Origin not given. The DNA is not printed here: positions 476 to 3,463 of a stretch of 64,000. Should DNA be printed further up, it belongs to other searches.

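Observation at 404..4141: Zn-ribbon gene + CHAT-protease/NB-ARC/TPR STAND gene: candidate conflict (defence / programmed-death) module on a GC-rich islet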

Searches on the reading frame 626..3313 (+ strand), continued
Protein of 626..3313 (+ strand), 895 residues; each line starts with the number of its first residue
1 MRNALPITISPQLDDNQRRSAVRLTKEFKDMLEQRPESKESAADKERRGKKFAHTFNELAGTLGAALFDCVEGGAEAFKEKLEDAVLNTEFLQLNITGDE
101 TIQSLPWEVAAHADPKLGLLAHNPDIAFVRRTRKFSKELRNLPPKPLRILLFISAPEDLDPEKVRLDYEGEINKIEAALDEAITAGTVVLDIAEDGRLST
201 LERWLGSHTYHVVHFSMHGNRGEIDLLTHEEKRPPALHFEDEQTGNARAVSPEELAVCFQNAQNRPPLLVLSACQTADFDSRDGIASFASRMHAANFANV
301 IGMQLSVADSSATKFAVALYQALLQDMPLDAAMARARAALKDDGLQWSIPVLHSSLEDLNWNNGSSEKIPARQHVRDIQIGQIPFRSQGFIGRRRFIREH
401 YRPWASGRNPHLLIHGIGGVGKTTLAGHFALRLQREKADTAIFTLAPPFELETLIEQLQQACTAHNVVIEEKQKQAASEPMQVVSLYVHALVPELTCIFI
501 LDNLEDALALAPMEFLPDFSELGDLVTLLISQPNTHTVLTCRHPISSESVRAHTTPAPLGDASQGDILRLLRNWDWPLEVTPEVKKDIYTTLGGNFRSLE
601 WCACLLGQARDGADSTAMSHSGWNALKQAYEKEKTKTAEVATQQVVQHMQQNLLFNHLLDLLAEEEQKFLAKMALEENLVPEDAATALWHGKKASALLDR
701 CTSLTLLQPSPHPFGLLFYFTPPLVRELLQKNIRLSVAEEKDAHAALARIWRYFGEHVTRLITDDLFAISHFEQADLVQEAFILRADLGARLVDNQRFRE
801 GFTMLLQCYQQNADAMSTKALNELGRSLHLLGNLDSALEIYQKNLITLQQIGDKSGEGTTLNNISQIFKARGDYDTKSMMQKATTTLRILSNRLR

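Call 39: find_homologous_proteins(query=A6, max_evalue=0.01)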
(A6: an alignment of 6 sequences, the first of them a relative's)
Query A6 (6 sequences) (141 aa, profile of the alignment): 55 proteins with E <= 0.01 among 8000 candidates.
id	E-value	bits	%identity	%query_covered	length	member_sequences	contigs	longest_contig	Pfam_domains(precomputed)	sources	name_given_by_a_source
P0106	1.8e-65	237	44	95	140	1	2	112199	-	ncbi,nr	ncbi:MAG: hypothetical protein ONB46_11885 [candidate division KSB1 bacterium]|nr:hypothetical prote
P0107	4.6e-65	236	42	95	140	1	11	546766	-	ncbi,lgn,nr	ncbi:MAG: hypothetical protein ONB48_13615 [candidate division KSB1 bacterium]|nr:hypothetical prote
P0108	7.2e-63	229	42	86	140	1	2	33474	-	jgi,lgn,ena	-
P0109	5.9e-62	226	39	95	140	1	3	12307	-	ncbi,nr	ncbi:MAG: hypothetical protein ONB44_24245 [candidate division KSB1 bacterium]|nr:hypothetical prote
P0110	2.6e-60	221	100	100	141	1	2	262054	-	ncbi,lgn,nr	ncbi:MAG: hypothetical protein DWQ05_13390 [Calditrichaeota bacterium]|nr:MAG: hypothetical protein 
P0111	6.6e-60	219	37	94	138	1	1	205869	-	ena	-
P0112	3.3e-56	207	43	95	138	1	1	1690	-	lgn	-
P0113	8.6e-56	206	43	94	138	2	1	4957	-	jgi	jgi:hypothetical protein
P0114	9.2e-56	206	43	95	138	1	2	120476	-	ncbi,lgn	-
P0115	1.2e-55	206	41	95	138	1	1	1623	-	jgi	jgi:hypothetical protein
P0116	4.1e-54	200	41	95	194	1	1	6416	-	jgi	jgi:hypothetical protein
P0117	5.5e-54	200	82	99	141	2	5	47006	-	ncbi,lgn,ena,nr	ncbi:hypothetical protein KC799_24200 [candidate division KSB1 bacterium]|nr:hypothetical protein [c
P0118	1.3e-53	199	41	87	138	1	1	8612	-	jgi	jgi:hypothetical protein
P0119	2.4e-53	198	46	95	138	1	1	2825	-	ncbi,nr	ncbi:MAG: hypothetical protein D6681_06530 [Calditrichaeota bacterium]|nr:MAG: hypothetical protein 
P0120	3.3e-53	198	42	96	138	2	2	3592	-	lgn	-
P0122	1.8e-52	195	43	95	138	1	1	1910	PF18967.6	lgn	-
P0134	5.0e-47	178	25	91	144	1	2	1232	PF18967.6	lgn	-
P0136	4.1e-46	175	27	96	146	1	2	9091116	PF18967.6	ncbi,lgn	-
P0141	3.1e-37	146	33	96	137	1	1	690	PF18967.6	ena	-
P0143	2.8e-35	139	29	97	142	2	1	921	PF18967.6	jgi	jgi:hypothetical protein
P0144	1.2e-34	137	22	91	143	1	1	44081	-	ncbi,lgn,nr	ncbi:MAG: hypothetical protein U9Q81_01030 [Pseudomonadota bacterium]|nr:hypothetical protein [Pseud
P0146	5.2e-34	135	26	97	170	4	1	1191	PF18967.6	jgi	jgi:hypothetical protein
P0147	9.4e-34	134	26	92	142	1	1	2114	PF18967.6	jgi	jgi:hypothetical protein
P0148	1.1e-33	134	26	91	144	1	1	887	PF18967.6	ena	-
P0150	6.1e-33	132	24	89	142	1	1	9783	PF18967.6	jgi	jgi:hypothetical protein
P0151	5.8e-32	129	25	89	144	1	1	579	PF18967.6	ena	-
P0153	7.5e-32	128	28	91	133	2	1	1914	PF18967.6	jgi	jgi:hypothetical protein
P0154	3.3e-30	123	29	91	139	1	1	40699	PF18967.6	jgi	jgi:hypothetical protein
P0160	5.9e-7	48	23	50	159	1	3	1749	PF18967.6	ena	-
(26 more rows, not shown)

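Call 41: search_protein_families(library=pfam, alignment_id=A7, max_evalue=0.01)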
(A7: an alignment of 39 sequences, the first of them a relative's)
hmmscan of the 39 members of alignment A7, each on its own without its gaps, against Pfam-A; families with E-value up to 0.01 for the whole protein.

A. member 1, P0110 (141 aa): 0 families

B. families by the number of members that match (of 39 scanned): 6 families
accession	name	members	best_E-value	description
PF07331.16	TctB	3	0.0035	Tripartite tricarboxylate transporter TctB family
PF18967.5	PycTM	2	0.0026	Pycsar effector protein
PF19865.4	DUF6338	2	0.0057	Family of unknown function (DUF6338)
PF05231.19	MASE1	1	0.00048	MASE1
PF11139.14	SfLAP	1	0.0039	Sap, sulfolipid-1-addressing protein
PF24838.2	8xMP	1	0.0082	Octameric membrane protein family (8xMP)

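Call 43: find_encoding_contigs(protein=P0136, flank=7000, max_places=2)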
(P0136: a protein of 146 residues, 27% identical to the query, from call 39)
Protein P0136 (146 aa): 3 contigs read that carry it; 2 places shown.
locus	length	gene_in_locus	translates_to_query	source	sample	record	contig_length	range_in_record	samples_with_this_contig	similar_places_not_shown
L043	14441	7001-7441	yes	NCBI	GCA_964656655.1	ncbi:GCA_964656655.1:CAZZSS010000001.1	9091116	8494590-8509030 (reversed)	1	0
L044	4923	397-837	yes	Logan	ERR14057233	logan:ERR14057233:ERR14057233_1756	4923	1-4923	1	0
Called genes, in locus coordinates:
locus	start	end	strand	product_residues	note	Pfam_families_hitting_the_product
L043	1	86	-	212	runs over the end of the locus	PF00355:Rieske (weak)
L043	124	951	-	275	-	PF13490:zf-HC2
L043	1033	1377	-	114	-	PF08281:Sigma70_r4_2, PF04545:Sigma70_r4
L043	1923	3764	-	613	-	PF20091:Abhydrolase_10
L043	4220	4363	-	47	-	-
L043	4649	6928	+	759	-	PF12770:CHAT, PF07719:TPR_2 (faint), PF13428:TPR_14 (faint), PF17874:TPR_MalT, PF00515:TPR_1 (weak), PF13176:TPR_7 (weak), PF13374:TPR_10 (weak), PF13424:TPR_12, +2 more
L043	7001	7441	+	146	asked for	PF18967:PycTM (faint)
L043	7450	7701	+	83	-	-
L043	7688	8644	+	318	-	PF00561:Abhydrolase_1, PF12146:Hydrolase_4, PF12697:Abhydrolase_6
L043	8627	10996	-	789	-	PF13191:AAA_16, PF07719:TPR_2 (faint), PF13424:TPR_12 (weak)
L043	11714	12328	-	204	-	-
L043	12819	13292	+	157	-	-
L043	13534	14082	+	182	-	-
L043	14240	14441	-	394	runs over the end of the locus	PF02746:MR_MLE_N, PF13378:MR_MLE_C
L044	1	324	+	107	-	?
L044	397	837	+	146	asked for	PF18967:PycTM (faint)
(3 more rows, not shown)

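Call 44: find_encoding_contigs(protein=P0144, flank=7000, max_places=2)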
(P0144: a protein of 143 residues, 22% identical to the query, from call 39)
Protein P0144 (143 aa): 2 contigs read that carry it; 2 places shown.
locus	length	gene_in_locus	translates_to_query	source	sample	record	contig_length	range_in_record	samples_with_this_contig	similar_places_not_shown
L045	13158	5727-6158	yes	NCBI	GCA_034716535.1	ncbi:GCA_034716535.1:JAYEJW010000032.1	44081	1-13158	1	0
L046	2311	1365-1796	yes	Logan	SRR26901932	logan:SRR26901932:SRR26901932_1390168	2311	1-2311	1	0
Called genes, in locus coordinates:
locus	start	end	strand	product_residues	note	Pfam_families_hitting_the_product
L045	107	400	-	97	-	PF14384:BrnA_antitoxin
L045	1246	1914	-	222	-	PF12862:ANAPC5 (faint), PF13424:TPR_12 (weak), PF07719:TPR_2 (faint), PF13374:TPR_10 (weak)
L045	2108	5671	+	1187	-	PF12770:CHAT, PF13191:AAA_16, PF13424:TPR_12, PF13374:TPR_10 (weak), PF13424:TPR_12, PF13176:TPR_7 (weak), PF13424:TPR_12, PF13424:TPR_12, +12 more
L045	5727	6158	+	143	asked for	-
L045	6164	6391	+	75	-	-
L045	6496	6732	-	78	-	-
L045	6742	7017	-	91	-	-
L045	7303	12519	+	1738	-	PF00270:DEAD, PF00271:Helicase_C, PF00580:UvrD-helicase, PF13245:AAA_19, PF00580:UvrD-helicase, PF13361:UvrD_C, PF13538:UvrD_C_2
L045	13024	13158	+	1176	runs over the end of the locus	PF00176:SNF2-rel_dom, PF00270:DEAD, PF04851:ResIII, PF00271:Helicase_C, PF13020:NOV_C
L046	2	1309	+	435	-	?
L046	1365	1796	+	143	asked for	-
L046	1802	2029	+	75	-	-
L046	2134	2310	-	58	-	?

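Call 45: find_encoding_contigs(protein=P0154, flank=7000, max_places=2)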
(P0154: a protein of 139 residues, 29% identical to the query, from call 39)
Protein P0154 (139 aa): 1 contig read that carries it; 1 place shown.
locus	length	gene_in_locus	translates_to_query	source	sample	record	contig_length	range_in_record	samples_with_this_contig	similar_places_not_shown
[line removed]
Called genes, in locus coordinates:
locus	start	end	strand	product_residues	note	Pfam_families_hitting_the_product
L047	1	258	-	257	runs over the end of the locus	PF08478:POTRA_1, PF03799:FtsQ_DivIB_C (weak)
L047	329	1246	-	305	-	PF01565:FAD_binding_4, PF02873:MurB_C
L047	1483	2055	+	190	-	PF02245:Pur_DNA_glyco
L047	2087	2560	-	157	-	PF14317:YcxB (weak)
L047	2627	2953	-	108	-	-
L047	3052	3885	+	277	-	PF01048:PNP_UDP_1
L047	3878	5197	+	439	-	PF01979:Amidohydro_1, PF07969:Amidohydro_3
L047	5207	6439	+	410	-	PF10518:TAT_signal (weak), PF00248:Aldo_ket_red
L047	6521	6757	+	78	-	-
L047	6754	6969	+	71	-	-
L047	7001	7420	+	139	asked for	PF18967:PycTM (weak)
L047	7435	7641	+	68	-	-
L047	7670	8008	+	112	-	-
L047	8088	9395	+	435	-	PF13191:AAA_16 (faint)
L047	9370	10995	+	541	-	PF13428:TPR_14 (faint), PF07719:TPR_2 (faint), PF13181:TPR_8 (faint), PF28559:TPR_SusR (weak), PF13424:TPR_12, PF13424:TPR_12, PF13374:TPR_10 (weak), PF13424:TPR_12 (weak), +8 more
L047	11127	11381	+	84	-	-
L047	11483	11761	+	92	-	PF15919:HicB_lk_antitox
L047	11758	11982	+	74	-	PF07927:HicA_toxin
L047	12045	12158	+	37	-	-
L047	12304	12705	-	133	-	-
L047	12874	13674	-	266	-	PF04060:FeS, PF12654:DUF3786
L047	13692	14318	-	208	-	PF12654:DUF3786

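Call 57: find_encoding_contigs(protein=P0017, flank=5000, max_places=2)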
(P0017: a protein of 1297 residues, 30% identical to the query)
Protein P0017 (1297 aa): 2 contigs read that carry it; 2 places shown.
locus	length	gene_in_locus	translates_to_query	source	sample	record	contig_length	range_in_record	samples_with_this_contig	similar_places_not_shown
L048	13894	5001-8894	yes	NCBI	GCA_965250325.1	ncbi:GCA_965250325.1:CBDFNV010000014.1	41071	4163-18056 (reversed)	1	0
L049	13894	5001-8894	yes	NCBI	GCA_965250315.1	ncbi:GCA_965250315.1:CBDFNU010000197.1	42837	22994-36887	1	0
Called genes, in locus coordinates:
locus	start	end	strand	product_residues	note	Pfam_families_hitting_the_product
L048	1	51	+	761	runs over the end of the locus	PF08448:PAS_4 (faint), PF00989:PAS (faint), PF13188:PAS_8 (faint), PF08447:PAS_3 (faint), PF13426:PAS_9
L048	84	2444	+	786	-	PF00989:PAS (weak), PF13188:PAS_8 (weak), PF13426:PAS_9, PF08447:PAS_3 (faint), PF00512:HisKA, PF02518:HATPase_c, PF00072:Response_reg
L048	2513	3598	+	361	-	PF03825:Nuc_H_symport, PF07690:MFS_1, PF12832:MFS_1_like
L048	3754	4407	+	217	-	PF26618:DUF8196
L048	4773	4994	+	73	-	-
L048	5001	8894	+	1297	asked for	PF12770:CHAT, PF13191:AAA_16 (weak), PF13401:AAA_22, PF13424:TPR_12 (weak), PF13424:TPR_12, PF17874:TPR_MalT (weak), PF13424:TPR_12, PF13424:TPR_12, +19 more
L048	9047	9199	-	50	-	-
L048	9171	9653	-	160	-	-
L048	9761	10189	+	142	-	PF18967:PycTM (faint)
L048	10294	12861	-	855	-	PF00133:tRNA-synt_1, PF01406:tRNA-synt_1e (faint), PF09334:tRNA-synt_1g, PF13603:tRNA-synt_1_2, PF00133:tRNA-synt_1, PF08264:Anticodon_1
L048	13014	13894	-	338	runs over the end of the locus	PF13495:Phage_int_SAM_4, PF00589:Phage_integrase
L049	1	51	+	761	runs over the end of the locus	PF08448:PAS_4 (faint), PF00989:PAS (faint), PF13188:PAS_8 (faint), PF08447:PAS_3 (faint), PF13426:PAS_9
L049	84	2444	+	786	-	PF00989:PAS (weak), PF13188:PAS_8 (weak), PF13426:PAS_9, PF08447:PAS_3 (faint), PF00512:HisKA, PF02518:HATPase_c, PF00072:Response_reg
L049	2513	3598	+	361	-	PF03825:Nuc_H_symport, PF07690:MFS_1, PF12832:MFS_1_like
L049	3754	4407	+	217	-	PF26618:DUF8196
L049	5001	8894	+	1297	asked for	PF12770:CHAT, PF13191:AAA_16 (weak), PF13401:AAA_22, PF13424:TPR_12 (weak), PF13424:TPR_12, PF17874:TPR_MalT (weak), PF13424:TPR_12, PF13424:TPR_12, +19 more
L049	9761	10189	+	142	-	PF18967:PycTM (faint)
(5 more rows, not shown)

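Call 58: find_encoding_contigs(protein=P0024, flank=5000, max_places=2)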
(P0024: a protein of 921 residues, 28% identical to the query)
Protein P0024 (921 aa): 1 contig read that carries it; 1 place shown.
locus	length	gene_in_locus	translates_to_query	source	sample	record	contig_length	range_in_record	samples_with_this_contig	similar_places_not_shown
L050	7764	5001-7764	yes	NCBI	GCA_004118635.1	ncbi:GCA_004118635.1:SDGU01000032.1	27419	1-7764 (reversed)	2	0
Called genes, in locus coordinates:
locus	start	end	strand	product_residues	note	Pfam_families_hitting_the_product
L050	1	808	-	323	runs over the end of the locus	PF01116:F_bP_aldolase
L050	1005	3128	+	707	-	PF17804:TSP_NTD, PF00595:PDZ, PF03572:Peptidase_S41, PF11818:DUF3340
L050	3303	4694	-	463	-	PF00206:Lyase_1, PF14698:ASL_C2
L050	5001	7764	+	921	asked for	PF12770:CHAT, PF13374:TPR_10 (faint), PF01637:ATPase_2 (weak), PF05729:NACHT (faint), PF13191:AAA_16, PF13401:AAA_22 (weak), PF24883:NPHP3_N (weak), PF13424:TPR_12, +1 more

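Call 63: search_protein_families(library=pfam, alignment_id=A3, max_evalue=0.001)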
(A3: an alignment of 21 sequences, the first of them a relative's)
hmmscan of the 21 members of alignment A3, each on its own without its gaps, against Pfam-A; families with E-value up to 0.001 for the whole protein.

A. member 1, P0001 (895 aa): 9 families
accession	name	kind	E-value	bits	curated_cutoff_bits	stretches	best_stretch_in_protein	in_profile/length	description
PF12770.12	CHAT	-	1.1e-27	97.7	24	1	90-342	25-268/289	CHAT domain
PF13424.12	TPR_12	-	4.1e-08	33.7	30.1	1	820-875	5-62/77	Tetratricopeptide repeat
PF13191.12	AAA_16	-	4.9e-08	34.1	32.6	1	391-505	3-142/167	AAA ATPase domain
PF13401.12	AAA_22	-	1.4e-06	29.1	27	1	410-538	6-129/130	AAA domain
PF05729.18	NACHT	-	9.3e-06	26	26.7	1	412-551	3-138/167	NACHT domain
PF24883.2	NPHP3_N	-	6.1e-05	23.7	24.8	1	398-444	9-57/164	Nephrocystin 3, N-terminal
PF25201.1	nSTAND6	-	0.00015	22.3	27.7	0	408-463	17-72/148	Novel STAND NTPase 6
PF13374.12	TPR_10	-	0.00066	20.1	27.5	0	820-847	4-31/42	Tetratricopeptide repeat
PF00448.28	SRP54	-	0.0008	19.5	22.7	0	412-485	4-73/196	SRP54-type protein, GTPase domain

B. families by the number of members that match (of 21 scanned): 66 families (the first 25 are shown)
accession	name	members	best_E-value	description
PF12770.12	CHAT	21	4e-47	CHAT domain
PF13191.12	AAA_16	21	4.1e-10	AAA ATPase domain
PF13424.12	TPR_12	19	1.6e-122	Tetratricopeptide repeat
PF13374.12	TPR_10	19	2.6e-94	Tetratricopeptide repeat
PF00515.34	TPR_1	18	6.1e-74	Tetratricopeptide repeat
PF07719.23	TPR_2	18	2.8e-67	Tetratricopeptide repeat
PF13176.12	TPR_7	17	2.2e-56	Tetratricopeptide repeat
PF13181.12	TPR_8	17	6.2e-47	Tetratricopeptide repeat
PF13428.12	TPR_14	17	6.6e-22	Tetratricopeptide repeat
PF17874.7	TPR_MalT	16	8.9e-31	MalT-like TPR region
PF24885.1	TPR_NPHP3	15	1.4e-22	Nephrocystin-3 TPR domain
PF05729.18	NACHT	15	2.7e-08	NACHT domain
PF22883.1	Consortin_N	14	1.7e-15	Consortin, N-terminal domain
PF14559.12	TPR_19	13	1.3e-15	Tetratricopeptide repeat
PF24883.2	NPHP3_N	13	1e-06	Nephrocystin 3, N-terminal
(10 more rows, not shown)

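Call 64: predict_structure(alignment_id=A7)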
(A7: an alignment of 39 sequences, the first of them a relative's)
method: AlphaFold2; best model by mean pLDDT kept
length: 141 residues; sequences in the alignment: 39
mean_pLDDT: 83.5   pTM: 0.71
mean pLDDT of the five models: 83.5, 79.4, 77.1, 77.0, 73.1
residues with pLDDT >= 90: 62; 70-90: 57; 50-70: 20; < 50: 2
segments of 3 or more residues with pLDDT < 50: none
pLDDT, mean of each block of 10 residues (from residue 1): 54 76 82 92 96 92 78 90 93 70 75 89 95 86 64
secondary structure, 60 per line:
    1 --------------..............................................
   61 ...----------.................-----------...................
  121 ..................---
elements in order: H15-63 H74-90 H102-138
